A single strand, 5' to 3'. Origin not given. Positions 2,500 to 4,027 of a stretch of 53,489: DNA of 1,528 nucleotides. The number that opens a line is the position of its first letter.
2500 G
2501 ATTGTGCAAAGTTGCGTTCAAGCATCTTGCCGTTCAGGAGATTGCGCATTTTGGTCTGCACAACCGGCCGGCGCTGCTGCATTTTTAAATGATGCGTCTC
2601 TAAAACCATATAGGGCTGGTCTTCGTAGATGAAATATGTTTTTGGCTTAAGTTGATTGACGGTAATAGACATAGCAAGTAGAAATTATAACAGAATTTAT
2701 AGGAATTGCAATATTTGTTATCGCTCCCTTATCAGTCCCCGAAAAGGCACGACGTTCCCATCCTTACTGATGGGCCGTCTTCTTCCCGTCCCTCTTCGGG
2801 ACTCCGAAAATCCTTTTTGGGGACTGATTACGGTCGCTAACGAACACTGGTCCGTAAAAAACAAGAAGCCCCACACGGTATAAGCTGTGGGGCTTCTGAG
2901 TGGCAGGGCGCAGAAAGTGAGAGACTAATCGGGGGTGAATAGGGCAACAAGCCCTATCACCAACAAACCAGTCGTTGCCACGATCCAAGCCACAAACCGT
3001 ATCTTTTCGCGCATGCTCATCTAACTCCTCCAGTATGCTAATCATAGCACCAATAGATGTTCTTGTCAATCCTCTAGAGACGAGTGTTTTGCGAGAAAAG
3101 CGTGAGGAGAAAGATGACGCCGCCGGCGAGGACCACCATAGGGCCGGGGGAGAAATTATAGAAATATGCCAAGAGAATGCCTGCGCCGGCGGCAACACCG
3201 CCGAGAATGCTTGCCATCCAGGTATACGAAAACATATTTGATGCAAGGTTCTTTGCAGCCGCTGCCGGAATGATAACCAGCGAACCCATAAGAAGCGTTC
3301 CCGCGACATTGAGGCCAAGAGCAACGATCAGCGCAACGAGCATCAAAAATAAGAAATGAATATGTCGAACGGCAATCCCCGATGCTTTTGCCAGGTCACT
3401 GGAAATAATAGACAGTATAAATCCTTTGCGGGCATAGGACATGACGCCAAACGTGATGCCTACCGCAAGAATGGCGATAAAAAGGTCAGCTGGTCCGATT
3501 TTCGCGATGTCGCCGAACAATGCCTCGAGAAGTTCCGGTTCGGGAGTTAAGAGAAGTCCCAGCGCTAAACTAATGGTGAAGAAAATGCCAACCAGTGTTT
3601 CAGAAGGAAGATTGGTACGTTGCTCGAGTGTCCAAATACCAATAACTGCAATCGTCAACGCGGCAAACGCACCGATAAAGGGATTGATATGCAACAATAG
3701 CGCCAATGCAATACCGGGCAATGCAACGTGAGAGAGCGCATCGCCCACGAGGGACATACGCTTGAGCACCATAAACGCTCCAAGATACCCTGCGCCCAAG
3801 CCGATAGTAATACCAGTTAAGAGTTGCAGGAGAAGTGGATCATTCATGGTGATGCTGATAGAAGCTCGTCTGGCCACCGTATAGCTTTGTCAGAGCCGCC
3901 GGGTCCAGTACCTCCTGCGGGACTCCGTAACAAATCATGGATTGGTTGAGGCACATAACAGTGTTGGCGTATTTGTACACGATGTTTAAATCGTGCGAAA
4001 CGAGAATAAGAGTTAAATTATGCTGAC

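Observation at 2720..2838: Family A: a 120-nt three-helix intergenic element with compensatory substitutions (candidate novel structured RNA or miniature mobile element)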

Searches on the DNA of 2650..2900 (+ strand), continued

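Call 56: search_with_rna_model(model_id=R2, sources=[L017, L018, L020, L009, L010], max_evalue=1, filters=off)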
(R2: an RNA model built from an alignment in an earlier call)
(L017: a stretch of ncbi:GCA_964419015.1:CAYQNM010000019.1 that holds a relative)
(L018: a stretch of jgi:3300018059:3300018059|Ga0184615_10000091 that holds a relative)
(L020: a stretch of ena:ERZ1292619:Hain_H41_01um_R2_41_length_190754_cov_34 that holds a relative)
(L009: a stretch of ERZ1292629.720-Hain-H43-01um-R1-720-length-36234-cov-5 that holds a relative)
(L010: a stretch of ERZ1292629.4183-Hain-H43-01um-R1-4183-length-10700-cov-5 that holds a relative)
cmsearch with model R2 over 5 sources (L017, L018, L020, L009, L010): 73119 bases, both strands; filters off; matches with E-value up to 1: 11.
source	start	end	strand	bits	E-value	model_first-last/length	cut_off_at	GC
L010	7452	7571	+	127.5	5.3e-32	1-120/120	no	0.51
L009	2619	2740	+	114.1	2.1e-28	1-120/120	no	0.53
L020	11532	11654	+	73.6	1.7e-17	1-120/120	no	0.67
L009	2763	2903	-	46.6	3.3e-10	1-120/120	no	0.53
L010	335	475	+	18.1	0.015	1-120/120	no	0.64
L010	7452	7571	-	13.3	0.3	1-120/120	no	0.51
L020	16195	16255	+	12.4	0.53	1-120/120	no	0.69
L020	18629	18689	-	12.4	0.53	1-120/120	no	0.69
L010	5430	5472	+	12.1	0.63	1-120/120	no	0.51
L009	2619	2740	-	11.8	0.77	1-120/120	no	0.53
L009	8042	8086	-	11.4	0.96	1-120/120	no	0.53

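Call 62: search_with_rna_model(model_id=R2, sources=[L022, L023, L024], max_evalue=1, filters=off)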
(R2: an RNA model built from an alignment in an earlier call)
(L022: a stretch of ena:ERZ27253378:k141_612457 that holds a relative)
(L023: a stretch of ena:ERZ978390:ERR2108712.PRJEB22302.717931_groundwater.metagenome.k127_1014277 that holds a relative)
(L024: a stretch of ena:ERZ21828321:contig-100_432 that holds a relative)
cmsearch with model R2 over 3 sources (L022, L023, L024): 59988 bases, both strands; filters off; matches with E-value up to 1: 5.
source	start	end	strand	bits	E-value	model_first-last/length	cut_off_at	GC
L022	20721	20779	+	18.3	0.011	1-120/120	no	0.61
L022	20720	20780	-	17.4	0.02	1-120/120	no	0.59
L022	11862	11920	+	13.7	0.19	1-120/120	no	0.51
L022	26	70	-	11.8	0.64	1-120/120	no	0.49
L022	11862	11920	-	11.4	0.79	1-120/120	no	0.51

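Call 74: search_with_rna_model(model_id=R2, sources=[window, L008, L009, L010, L014, L015, L020], max_evalue=0.001, make_alignment=true)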
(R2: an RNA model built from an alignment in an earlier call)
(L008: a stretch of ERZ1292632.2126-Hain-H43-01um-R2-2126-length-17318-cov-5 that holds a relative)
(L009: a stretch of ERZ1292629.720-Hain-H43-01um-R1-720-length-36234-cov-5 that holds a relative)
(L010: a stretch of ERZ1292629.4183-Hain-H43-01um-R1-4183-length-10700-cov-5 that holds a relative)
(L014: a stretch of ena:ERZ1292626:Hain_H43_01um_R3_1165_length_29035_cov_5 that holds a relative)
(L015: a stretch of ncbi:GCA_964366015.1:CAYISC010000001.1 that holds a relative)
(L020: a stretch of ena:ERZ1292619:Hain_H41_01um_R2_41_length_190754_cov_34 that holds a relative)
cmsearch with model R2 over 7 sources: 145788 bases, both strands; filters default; matches with E-value up to 0.001: 15.
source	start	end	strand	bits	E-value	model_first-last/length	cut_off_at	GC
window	2720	2840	+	133.6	2.5e-33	1-120/120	no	0.54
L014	12129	12249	+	133.6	2.5e-33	1-120/120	no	0.54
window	40982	41102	-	133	3.6e-33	1-120/120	no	0.55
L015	20763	20883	+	133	3.6e-33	1-120/120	no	0.55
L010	7452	7571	+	127.5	1.1e-31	1-120/120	no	0.51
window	12836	12956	+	119.3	1.7e-29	1-120/120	no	0.58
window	13900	14017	+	115.9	1.4e-28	1-120/120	no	0.6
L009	2619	2740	+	114.1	4.2e-28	1-120/120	no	0.53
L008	2957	3075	-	106.3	5.5e-26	1-120/120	no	0.57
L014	2819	2940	+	87.3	7e-21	1-120/120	no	0.55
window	12959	13082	-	80.6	4.6e-19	1-120/120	no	0.5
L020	11532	11654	+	73.6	3.4e-17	1-120/120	no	0.67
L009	2761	2903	-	54.4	5e-12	1-120/120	no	0.53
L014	2973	3095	-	54.2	5.7e-12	1-120/120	no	0.58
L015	8321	8466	-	27.3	0.0001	1-120/120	no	0.6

Alignment A5: 15 matches aligned to the model, 170 columns, each read 5' to 3' on its own strand. Consensus structure (alignment columns), stored with it:
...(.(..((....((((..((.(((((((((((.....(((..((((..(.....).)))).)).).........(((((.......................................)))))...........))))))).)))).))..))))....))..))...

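Call 86: search_dna_similar(query=window:2715-2850:+, collection=plasmids, mode=distant, max_evalue=0.01, max_rows=5)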
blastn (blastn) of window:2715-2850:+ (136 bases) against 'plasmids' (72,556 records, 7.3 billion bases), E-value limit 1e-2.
No match.

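Call 87: search_dna_similar(query=window:2715-2850:+, collection=phages, mode=distant, max_evalue=0.01, max_rows=5)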
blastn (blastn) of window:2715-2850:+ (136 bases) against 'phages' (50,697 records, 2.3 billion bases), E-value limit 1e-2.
No match.

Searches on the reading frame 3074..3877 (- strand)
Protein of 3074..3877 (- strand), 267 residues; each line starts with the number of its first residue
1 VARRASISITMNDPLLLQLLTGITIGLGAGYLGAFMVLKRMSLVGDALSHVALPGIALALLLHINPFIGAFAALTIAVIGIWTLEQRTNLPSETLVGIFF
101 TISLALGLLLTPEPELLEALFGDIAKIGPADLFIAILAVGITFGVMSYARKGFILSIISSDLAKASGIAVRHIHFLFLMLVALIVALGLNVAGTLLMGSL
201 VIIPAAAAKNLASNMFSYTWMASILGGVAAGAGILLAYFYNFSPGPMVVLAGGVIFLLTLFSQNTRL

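Call 16: search_protein_families(library=pfam, proteins=[window:3074-3877:-], max_evalue=0.01)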
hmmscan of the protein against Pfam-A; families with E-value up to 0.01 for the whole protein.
window:3074-3877:- (267 aa): 1 family
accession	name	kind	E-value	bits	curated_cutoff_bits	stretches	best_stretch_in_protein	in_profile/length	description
PF00950.22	ABC-3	-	2.5e-55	188.2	20.1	1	18-261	8-256/258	ABC 3 transport family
